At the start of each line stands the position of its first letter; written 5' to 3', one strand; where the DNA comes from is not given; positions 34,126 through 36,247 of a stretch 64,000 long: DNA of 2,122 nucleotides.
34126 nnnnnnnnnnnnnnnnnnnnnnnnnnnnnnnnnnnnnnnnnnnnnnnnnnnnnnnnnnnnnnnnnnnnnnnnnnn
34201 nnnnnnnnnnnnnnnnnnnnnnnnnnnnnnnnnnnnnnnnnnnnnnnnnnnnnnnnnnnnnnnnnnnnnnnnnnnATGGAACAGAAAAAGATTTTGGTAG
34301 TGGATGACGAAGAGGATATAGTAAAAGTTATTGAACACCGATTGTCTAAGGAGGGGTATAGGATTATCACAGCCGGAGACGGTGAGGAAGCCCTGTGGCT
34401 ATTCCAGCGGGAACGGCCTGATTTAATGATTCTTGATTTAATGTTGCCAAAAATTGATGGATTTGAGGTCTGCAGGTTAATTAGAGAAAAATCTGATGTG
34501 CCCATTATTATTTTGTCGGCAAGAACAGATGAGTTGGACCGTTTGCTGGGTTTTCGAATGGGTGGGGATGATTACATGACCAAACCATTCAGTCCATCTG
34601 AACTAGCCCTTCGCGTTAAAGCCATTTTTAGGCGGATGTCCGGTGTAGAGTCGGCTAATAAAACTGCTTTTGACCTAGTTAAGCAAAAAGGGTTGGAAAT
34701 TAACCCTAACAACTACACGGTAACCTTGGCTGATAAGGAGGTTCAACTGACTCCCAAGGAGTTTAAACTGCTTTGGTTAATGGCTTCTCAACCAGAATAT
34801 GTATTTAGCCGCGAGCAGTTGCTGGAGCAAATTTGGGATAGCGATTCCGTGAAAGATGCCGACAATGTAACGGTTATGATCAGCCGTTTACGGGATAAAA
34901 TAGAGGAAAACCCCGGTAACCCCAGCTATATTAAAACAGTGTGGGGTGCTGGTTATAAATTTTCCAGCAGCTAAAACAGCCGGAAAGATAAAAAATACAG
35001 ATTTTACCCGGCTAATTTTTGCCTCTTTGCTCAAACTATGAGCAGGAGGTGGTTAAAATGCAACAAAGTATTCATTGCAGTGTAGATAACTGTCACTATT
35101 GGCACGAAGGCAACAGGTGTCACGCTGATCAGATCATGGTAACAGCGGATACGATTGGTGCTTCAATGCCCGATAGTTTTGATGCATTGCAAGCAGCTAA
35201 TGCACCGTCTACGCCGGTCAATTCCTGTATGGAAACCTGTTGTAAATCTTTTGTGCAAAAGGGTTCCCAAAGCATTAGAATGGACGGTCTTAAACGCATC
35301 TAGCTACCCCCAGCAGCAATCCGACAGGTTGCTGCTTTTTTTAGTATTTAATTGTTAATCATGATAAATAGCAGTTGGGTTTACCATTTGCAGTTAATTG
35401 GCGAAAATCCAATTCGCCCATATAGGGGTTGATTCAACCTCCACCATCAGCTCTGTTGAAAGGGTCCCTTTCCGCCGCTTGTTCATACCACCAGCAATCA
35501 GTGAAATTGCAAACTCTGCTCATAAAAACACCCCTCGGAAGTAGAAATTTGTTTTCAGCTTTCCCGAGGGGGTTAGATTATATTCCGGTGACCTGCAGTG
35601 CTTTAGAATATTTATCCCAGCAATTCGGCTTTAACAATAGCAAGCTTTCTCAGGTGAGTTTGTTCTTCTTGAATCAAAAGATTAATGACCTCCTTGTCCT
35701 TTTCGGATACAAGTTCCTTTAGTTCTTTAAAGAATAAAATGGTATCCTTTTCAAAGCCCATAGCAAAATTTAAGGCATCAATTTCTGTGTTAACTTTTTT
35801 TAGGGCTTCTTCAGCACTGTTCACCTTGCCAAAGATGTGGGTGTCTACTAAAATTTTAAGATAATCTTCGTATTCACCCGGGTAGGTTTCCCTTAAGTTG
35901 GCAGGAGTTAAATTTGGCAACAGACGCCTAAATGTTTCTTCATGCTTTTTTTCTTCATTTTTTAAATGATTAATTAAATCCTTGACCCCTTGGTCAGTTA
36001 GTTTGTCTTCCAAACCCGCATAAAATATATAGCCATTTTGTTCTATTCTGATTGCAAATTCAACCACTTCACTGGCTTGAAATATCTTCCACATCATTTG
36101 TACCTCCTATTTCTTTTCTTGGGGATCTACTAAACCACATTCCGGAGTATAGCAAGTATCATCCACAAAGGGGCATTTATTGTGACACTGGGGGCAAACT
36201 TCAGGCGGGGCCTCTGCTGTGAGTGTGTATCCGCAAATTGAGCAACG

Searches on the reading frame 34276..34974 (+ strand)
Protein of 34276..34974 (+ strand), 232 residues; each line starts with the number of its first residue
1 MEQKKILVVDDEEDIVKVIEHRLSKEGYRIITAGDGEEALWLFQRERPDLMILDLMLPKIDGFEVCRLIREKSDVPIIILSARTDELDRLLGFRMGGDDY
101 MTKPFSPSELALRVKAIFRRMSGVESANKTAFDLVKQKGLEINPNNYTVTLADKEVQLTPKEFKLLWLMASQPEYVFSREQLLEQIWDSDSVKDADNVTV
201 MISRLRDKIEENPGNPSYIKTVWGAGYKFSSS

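Call 10: search_protein_families(library=pfam, proteins=[window:34276-34974:+], max_evalue=0.01)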
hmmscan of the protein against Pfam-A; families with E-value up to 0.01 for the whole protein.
window:34276-34974:+ (232 aa): 3 families
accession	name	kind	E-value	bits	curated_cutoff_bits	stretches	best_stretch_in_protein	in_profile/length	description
PF00072.30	Response_reg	-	1.1e-28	100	30.2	1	6-114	1-110/111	Response regulator receiver domain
PF00486.34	Trans_reg_C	-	5.9e-28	97.2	26.2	1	154-229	2-77/77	Transcriptional regulatory protein, C terminal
PF23198.2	PDE8A_N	-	0.00011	22.6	29.6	1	4-73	11-81/147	PDE8A-like, N-terminal domain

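Call 11: search_protein_families(library=ncbifam, proteins=[window:34276-34974:+], max_evalue=0.01)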
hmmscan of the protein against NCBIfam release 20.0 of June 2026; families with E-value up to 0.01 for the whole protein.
window:34276-34974:+ (232 aa): 103 families (the best 25 are shown)
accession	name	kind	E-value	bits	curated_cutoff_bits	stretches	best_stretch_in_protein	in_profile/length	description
NF045944.1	ResRegRpaBCyano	equivalog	9.7e-74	247.6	330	1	7-229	1-227/229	response regulator transcription factor RpaB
NF033120.0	vanR_FM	exception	4.9e-71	239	460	1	1-230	1-230/231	vancomycin resistance response regulator transcription factor, VanR-F/VanR-M family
NF040534.1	resp_reg_YycF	equivalog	5.1e-69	232.1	340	1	4-228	1-226/231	response regulator YycF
NF033117.2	vanR_ACDEGLN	exception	8.7e-69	231.5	350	1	6-228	1-224/226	VanR-ABDEGLN family response regulator transcription factor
NF040689.1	MtrAB_MtrA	equivalog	3.1e-66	222.9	300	1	6-228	1-217/219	MtrAB system response regulator MtrA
TIGR02154.1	PhoB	equivalog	3.9e-63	212.8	296.2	1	3-230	2-226/226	phosphate regulon transcriptional regulator PhoB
NF008296.0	PRK11083.1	equivalog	4.6e-59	199.6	273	1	1-230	1-226/228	two-component system response regulator CreB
NF041733.1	resp_reg_CseB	equivalog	9.8e-59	198.5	350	1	5-230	2-227/228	two-component system response regulator CseB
NF053854.1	RespRegPhoBBctds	equivalog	1.2e-58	198.2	270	1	6-229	1-224/225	two-component system response regulator PhoB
NF007982.1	PRK10710.1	equivalog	1.9e-57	194.6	380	1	2-230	6-228/235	envelope stress response regulator BaeR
NF041209.1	resp_regPieR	equivalog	1.6e-54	185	450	1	5-230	2-228/231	two component system response regulator PieR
NF007005.1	PRK09468.1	equivalog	2.8e-54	184.1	331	1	2-229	2-231/237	osmolarity response regulator transcription factor OmpR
NF000401.1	vanR-A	exception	7.5e-53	179.3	500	1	4-229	3-229/231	vancomycin resistance response regulator transcription factor VanR-A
NF000404.1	vanR-D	exception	2.3e-51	174.6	500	1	4-228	3-229/232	vancomycin resistance response regulator transcription factor VanR-D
NF000403.1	vanR-C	exception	1.9e-50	171.6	480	1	4-227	3-227/231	vancomycin resistance response regulator transcription factor VanR-C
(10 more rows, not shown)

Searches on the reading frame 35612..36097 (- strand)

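Call 10: search_protein_families(library=pfam, proteins=[window:35612-36097:-], max_evalue=0.01)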
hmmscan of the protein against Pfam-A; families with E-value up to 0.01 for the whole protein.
window:35612-36097:- (161 aa): 3 families
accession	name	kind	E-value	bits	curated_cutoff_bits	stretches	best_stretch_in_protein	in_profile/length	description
PF02915.23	Rubrerythrin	-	1.6e-09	38.7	22.8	1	10-153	1-134/137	Rubrerythrin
PF13668.12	Ferritin_2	-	0.001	19.6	24.7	0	9-60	85-136/138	Ferritin-like domain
PF03232.19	COQ7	-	0.0092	16.1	23.5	0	25-62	20-58/169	Ubiquinone biosynthesis protein COQ7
